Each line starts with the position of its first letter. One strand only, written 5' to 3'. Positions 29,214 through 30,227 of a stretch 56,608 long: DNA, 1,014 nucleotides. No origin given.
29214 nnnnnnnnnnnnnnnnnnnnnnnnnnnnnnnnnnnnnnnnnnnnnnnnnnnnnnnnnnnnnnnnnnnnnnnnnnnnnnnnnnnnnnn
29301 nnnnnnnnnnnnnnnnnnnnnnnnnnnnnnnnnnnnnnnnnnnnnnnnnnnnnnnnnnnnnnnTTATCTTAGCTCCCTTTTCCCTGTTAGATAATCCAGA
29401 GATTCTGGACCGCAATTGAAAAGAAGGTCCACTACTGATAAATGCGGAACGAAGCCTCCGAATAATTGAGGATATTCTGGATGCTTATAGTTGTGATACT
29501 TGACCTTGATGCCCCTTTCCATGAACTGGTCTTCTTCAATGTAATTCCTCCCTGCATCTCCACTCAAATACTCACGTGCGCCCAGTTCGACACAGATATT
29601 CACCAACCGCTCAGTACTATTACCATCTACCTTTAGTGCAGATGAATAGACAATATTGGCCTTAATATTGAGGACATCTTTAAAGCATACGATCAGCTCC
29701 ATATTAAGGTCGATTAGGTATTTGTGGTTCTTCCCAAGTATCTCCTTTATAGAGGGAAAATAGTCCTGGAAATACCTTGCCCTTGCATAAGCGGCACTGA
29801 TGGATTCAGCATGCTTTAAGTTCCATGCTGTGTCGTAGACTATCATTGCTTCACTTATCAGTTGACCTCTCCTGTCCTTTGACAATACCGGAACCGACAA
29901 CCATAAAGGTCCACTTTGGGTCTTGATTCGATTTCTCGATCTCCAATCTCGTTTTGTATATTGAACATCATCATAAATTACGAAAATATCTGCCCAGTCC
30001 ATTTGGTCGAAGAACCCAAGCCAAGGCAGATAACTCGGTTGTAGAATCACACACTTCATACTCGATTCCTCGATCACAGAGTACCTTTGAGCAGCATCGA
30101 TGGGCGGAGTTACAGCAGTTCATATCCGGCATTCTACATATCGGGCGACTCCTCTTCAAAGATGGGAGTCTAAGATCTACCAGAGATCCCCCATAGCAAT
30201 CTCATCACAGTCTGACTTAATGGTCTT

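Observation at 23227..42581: Flagellin-adjacent glycan island combining a 4-amino-4,6-dideoxyhexose toolkit with an ACP-dependent acyl branch (FkbH, ACP, SDR, B12-radical SAM)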

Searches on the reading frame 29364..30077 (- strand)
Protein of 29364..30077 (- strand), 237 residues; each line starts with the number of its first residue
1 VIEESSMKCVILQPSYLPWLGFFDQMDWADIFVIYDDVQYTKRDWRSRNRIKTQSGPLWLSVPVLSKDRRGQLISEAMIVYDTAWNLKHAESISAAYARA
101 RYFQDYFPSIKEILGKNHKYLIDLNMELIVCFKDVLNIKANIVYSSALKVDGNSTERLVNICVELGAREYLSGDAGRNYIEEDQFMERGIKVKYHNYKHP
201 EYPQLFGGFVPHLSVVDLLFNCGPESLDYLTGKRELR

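Call 5: search_protein_families(library=pfam, proteins=[window:29364-30077:-])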
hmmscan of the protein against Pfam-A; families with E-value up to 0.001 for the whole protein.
window:29364-30077:- (237 aa): 1 family
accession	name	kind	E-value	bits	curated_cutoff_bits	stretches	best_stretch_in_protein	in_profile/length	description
PF08889.16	WbqC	-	7.1e-81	271.6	21.3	1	13-228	1-217/218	WbqC-like protein family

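Call 6: search_protein_families(library=ncbifam, proteins=[window:29364-30077:-], max_evalue=0.01)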
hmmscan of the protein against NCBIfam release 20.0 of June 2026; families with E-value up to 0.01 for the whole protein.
window:29364-30077:- (237 aa): 0 families

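Call 27: search_solved_structures(query=window:29364-30077:-, max_evalue=1)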
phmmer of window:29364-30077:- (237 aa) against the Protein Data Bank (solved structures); distinct sequences matched with E-value up to 1: 3.
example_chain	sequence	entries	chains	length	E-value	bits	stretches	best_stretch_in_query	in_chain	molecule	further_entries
4chs_A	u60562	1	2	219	0.09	15.3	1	38-116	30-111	GLUTATHIONE S-TRANSFERASE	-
2bo9_B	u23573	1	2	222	0.23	14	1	109-216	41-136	HUMAN LATEXIN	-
5ech_B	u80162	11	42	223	0.46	13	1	38-106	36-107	Glutathione S-transferase U20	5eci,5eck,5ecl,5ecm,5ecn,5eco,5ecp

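Call 62: find_homologous_proteins(query=window:29364-30059:-)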
Query window:29364-30059:- (231 aa): 4772 proteins with E <= 0.001 among 4906 candidates; the best 120 are listed.
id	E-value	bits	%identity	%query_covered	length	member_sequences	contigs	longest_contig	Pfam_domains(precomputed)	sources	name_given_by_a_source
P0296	9.7e-141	485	100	92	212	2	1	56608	PF08889.17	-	-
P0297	1.7e-109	383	71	99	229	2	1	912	PF08889.17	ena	-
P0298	1.1e-92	328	62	97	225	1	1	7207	PF08889.17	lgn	-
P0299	8.6e-91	322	63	98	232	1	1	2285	PF08889.17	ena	-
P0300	1.2e-90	321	62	97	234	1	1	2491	PF08889.17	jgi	jgi:hypothetical protein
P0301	3.1e-89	316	62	99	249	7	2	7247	PF08889.17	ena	-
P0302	3.2e-89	316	63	98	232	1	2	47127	PF08889.17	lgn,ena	-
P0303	1.3e-88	314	59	100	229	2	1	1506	PF08889.17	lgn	-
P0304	1.6e-88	314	59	99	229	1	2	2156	PF08889.17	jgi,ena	-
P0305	7.8e-88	312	59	100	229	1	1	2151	PF08889.17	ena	-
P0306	4.1e-87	309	59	100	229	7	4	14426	PF08889.17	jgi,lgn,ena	-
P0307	5.8e-87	309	59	99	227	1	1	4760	PF08889.17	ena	-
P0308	6.1e-87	309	59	99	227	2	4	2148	PF08889.17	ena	-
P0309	1.1e-86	308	57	98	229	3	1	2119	PF08889.17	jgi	jgi:hypothetical protein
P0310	1.9e-86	307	58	100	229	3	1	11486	PF08889.17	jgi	jgi:hypothetical protein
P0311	5.2e-86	306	58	99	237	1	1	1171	PF08889.17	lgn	-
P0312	1.2e-85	305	58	99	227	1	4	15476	PF08889.17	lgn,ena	-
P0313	7.6e-84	299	57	97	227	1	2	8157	PF08889.17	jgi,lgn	-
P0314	3.1e-83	297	56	99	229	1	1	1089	PF08889.17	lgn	-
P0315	4.6e-82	293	55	98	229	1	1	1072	PF08889.17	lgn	-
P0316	1.1e-81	292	56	99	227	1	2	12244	PF08889.17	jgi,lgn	-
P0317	1.4e-81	291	56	97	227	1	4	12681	PF08889.17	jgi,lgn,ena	-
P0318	3.4e-81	290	56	98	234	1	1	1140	PF08889.17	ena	-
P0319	1.4e-80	288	55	99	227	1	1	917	PF08889.17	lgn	-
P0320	2.0e-79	284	57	97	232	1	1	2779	PF08889.17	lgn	-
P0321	1.5e-78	281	55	98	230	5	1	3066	PF08889.17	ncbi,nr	ncbi:MAG: hypothetical protein DRG35_05835 [Deltaproteobacteria bacterium]|nr:MAG: hypothetical prot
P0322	5.8e-78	279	54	100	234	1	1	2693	PF08889.17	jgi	jgi:hypothetical protein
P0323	1.3e-77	278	53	97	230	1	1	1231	PF08889.17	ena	-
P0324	1.5e-77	278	54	99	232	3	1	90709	PF08889.17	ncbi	-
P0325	7.8e-77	276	54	99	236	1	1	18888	PF08889.17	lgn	-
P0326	8.8e-77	276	54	98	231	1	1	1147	PF08889.17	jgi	-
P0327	1.3e-76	275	53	100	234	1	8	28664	PF08889.17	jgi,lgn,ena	-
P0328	2.0e-76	274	54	100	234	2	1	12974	PF08889.17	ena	-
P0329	4.6e-76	273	55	94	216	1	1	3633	PF08889.17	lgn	-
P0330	5.6e-76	273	56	97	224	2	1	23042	PF08889.17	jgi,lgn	-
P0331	7.9e-76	273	53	100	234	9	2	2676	PF08889.17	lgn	-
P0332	2.4e-75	271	53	100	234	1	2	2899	PF08889.17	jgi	jgi:hypothetical protein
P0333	3.1e-75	271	50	99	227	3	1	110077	PF08889.17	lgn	-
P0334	7.7e-75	269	52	100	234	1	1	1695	PF08889.17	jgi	jgi:hypothetical protein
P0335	9.5e-75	269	54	98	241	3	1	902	PF08889.17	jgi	-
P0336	4.4e-74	267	54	98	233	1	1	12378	PF08889.17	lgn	-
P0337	5.1e-74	267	52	97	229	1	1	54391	PF08889.17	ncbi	-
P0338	8.0e-74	266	52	99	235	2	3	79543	PF08889.17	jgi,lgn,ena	-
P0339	8.2e-74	266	52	99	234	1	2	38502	PF08889.17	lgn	-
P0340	1.3e-73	265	52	99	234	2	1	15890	PF08889.17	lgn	-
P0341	1.4e-73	265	53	100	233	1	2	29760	PF08889.17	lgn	-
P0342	2.0e-73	265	51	97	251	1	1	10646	PF08889.17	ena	-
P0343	2.4e-73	264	52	97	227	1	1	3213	PF08889.17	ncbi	-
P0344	4.9e-73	263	52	100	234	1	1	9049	PF08889.17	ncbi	ncbi:MAG: WbqC family protein [Acidobacteriota bacterium]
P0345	6.8e-73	263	50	97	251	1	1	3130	PF08889.17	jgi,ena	-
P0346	7.5e-73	263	52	100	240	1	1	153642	PF08889.17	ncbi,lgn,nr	ncbi:MAG: WbqC family protein [Acidobacteria bacterium]|nr:WbqC family protein [Acidobacteriota bact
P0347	8.8e-73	263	52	98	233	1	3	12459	PF08889.17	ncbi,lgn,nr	ncbi:MAG: WbqC family protein [Blastocatellia bacterium]|nr:WbqC family protein [Blastocatellia bact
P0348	1.0e-72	262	52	99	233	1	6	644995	PF08889.17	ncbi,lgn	-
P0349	1.1e-72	262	52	100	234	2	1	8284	PF08889.17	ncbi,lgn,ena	-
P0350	1.2e-72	262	51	97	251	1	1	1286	PF08889.17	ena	-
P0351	1.3e-72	262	58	90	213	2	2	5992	PF08889.17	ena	-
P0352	1.3e-72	262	52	98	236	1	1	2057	PF08889.17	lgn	-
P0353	1.4e-72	262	51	99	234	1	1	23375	PF08889.17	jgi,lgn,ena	-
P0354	1.6e-72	262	50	97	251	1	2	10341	PF08889.17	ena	-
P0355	1.6e-72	262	49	97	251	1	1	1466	PF08889.17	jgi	jgi:hypothetical protein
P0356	1.6e-72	262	53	99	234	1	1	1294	PF08889.17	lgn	-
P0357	1.7e-72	262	50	97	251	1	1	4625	PF08889.17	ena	-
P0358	2.1e-72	261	49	97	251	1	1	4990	PF08889.17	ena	-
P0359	2.1e-72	261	50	98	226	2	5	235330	PF08889.17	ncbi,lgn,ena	-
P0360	2.4e-72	261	50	97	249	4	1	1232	PF08889.17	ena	-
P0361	2.4e-72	261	50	97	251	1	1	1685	PF08889.17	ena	-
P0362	2.4e-72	261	50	97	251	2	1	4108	PF08889.17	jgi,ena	-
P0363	2.6e-72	261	50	97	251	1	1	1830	PF08889.17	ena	-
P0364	2.8e-72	261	52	97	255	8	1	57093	PF08889.17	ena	-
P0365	3.1e-72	261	51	97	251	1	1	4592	PF08889.17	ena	-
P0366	3.6e-72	261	50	97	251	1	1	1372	PF08889.17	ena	-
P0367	3.7e-72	260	49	97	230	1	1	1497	PF08889.17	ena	-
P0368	4.2e-72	260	50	97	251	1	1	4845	PF08889.17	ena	-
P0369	4.3e-72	260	49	100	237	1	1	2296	PF08889.17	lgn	-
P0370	4.5e-72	260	49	100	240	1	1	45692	PF08889.17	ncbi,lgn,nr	ncbi:MAG: WbqC family protein [Nitrospinae bacterium]|nr:WbqC family protein [Nitrospinota bacterium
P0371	4.5e-72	260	50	97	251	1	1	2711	PF08889.17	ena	-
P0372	5.0e-72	260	52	99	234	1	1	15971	PF08889.17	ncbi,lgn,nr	ncbi:MAG: WbqC family protein [Dehalococcoidales bacterium]|nr:WbqC family protein [Dehalococcoidale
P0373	5.1e-72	260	49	97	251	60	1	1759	PF08889.17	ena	-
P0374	5.3e-72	260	49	97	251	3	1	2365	PF08889.17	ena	-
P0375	5.3e-72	260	49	97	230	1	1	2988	PF08889.17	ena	-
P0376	5.8e-72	260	50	97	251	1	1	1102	PF08889.17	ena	-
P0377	5.9e-72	260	50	97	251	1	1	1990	PF08889.17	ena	-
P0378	5.9e-72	260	50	97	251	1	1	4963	PF08889.17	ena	-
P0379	6.5e-72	260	50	97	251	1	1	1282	PF08889.17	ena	-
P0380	6.5e-72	260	50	97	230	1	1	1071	PF08889.17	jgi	-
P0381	7.3e-72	260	51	97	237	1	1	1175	PF08889.17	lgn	-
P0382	7.6e-72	259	50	97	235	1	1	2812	PF08889.17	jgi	-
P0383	8.0e-72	259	50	97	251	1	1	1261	PF08889.17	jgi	-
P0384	8.2e-72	259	50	97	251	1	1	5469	PF08889.17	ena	-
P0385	8.6e-72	259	50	97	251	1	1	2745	PF08889.17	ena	-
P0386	8.7e-72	259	50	97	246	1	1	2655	PF08889.17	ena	-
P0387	8.9e-72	259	50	97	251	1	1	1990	PF08889.17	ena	-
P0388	9.0e-72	259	49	97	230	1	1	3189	PF08889.17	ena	-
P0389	1.1e-71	259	50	97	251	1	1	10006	PF08889.17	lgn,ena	-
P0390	1.1e-71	259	50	97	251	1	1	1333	PF08889.17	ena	-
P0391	1.2e-71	259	50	97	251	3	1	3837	PF08889.17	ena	-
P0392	1.3e-71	259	48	100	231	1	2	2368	PF08889.17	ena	-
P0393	1.3e-71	259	50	97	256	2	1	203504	PF08889.17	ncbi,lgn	ncbi:MAG: WbqC family protein [Nitrospinota bacterium]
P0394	1.4e-71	259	52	97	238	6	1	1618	PF08889.17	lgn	-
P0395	1.6e-71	258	50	97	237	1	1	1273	PF08889.17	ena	-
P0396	1.7e-71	258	49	97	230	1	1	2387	PF08889.17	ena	-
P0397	1.8e-71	258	50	99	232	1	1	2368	PF08889.17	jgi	jgi:hypothetical protein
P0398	2.1e-71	258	50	98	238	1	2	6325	PF08889.17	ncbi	ncbi:MAG: WbqC family protein [Nitrospinaceae bacterium]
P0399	2.1e-71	258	50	97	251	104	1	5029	PF08889.17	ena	-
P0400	2.2e-71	258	50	97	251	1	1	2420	PF08889.17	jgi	jgi:hypothetical protein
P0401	2.2e-71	258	51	97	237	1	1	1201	PF08889.17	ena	-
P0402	2.4e-71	258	50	97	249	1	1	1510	PF08889.17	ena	-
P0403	2.4e-71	258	50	97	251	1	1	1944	PF08889.17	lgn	-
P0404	2.4e-71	258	52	100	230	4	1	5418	PF08889.17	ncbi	ncbi:MAG: WbqC family protein [Pseudomonadota bacterium]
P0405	2.5e-71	258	49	97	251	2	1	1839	PF08889.17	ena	-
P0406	2.6e-71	258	50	97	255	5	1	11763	PF08889.17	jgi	-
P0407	2.7e-71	258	50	97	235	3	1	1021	PF08889.17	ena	-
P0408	2.8e-71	258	50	97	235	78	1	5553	PF08889.17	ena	-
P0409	2.9e-71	258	51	98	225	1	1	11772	PF08889.17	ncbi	-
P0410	2.9e-71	258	52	99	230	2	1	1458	PF08889.17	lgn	-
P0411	2.9e-71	258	51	99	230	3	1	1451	PF08889.17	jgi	jgi:hypothetical protein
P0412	2.9e-71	258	52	97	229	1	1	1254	PF08889.17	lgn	-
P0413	3.1e-71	258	51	97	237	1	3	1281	PF08889.17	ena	-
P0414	3.1e-71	257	49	97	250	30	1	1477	PF08889.17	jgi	jgi:hypothetical protein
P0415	3.1e-71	257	50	97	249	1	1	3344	PF08889.17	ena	-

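Call 73: predict_structure(alignment_id=A4)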
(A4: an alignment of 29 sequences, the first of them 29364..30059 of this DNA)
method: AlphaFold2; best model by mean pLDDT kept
length: 231 residues; sequences in the alignment: 29
mean_pLDDT: 93.3   pTM: 0.91
mean pLDDT of the five models: 93.3, 93.2, 92.7, 92.1, 92.1
residues with pLDDT >= 90: 186; 70-90: 40; 50-70: 5; < 50: 0
segments of 3 or more residues with pLDDT < 50: none
pLDDT, mean of each block of 10 residues (from residue 1): 96 94 97 85 94 92 80 94 98 98 98 97 98 97 93 98 92 93 94 89 90 96 89 58
secondary structure, 60 per line:
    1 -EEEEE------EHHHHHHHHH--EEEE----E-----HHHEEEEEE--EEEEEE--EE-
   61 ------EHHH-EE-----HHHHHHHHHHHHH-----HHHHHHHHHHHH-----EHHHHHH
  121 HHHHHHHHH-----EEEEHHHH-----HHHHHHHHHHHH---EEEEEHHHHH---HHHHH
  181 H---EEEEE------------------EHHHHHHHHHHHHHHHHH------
elements in order: E2-6 H14-22 E25-28 E42-47 E50-55 H79-91 H97-108 H115-129 E135-138 H139-142 H148-159 E163-167 H168-172 H176-181 E185-189 H209-225

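Call 76: fold_search(model_id=the predicted structure, library=pdb)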
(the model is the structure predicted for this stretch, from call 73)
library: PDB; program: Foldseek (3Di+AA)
matches with E <= 10: 717; with E <= 0.001: 0
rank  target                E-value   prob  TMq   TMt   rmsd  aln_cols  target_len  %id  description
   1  4wbd                  2.8e-03  0.99  0.46  0.22  10.1       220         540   13  The crystal structure of BshC from Bacillus subtilis complexed with citrate and ADP (released 2014-12-31)
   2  1u7d_B                2.5e-02  0.60  0.31  0.26  11.6       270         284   15  crystal structure of apo M. jannashii tyrosyl-tRNA synthetase (released 2005-05-17)
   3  5jjp_C                3.0e-02  0.08  0.14  0.10  19.1       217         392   10  Crystal structure of CmiS6 (released 2017-03-22)
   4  1u7x_A                3.6e-02  0.38  0.29  0.23  14.1       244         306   11  crystal structure of a mutant M. jannashii tyrosyl-tRNA synthetase specific for O-methyl-tyrosine (released 2005-05-24)
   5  2b7l_A                4.1e-02  0.75  0.28  0.49   9.4       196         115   11  Crystal Structure of CTP:Glycerol-3-Phosphate Cytidylyltransferase from Staphylococcus aureus (released 2006-06-27)
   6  5jjp_A                4.4e-02  0.11  0.19  0.13  18.9       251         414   10  Crystal structure of CmiS6 (released 2017-03-22)
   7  5nsf_A                4.7e-02  0.47  0.31  0.24   9.8       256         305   12  Structure of AzuAla (released 2019-01-16)
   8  1u7d_A                4.7e-02  0.25  0.28  0.23  15.2       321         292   11  crystal structure of apo M. jannashii tyrosyl-tRNA synthetase (released 2005-05-17)
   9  5l7p_A                5.0e-02  0.41  0.32  0.25  11.3       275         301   11  In silico-powered specific incorporation of photocaged Dopa at multiple protein sites (released 2017-09-13)
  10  4nx2                  5.3e-02  0.60  0.35  0.26  10.6       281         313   12  Crystal structure of DCYRS complexed with DCY (released 2014-09-24)
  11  5jjp_D                6.0e-02  0.10  0.19  0.13  18.5       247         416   10  Crystal structure of CmiS6 (released 2017-03-22)
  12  4hjr_B                6.9e-02  0.44  0.32  0.25  11.4       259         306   12  Crystal structure of F2YRS (released 2013-03-13)
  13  3ks6_B                7.3e-02  0.08  0.14  0.13  14.8       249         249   10  Crystal structure of Putative glycerophosphoryl diester phosphodiesterase (17743486) from AGROBACTERIUM TUMEFACIENS st (released 2009-12-08)
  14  7dq6_A                7.3e-02  0.05  0.12  0.08  19.6       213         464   11  Crystal structure of HitB in complex with (S)-beta-3-Br-phenylalanine sulfamoyladenosine (released 2021-03-03)
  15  7c5c                  8.9e-02  0.23  0.27  0.21  15.1       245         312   11  Crystal structure of SeFRS (released 2021-05-26)
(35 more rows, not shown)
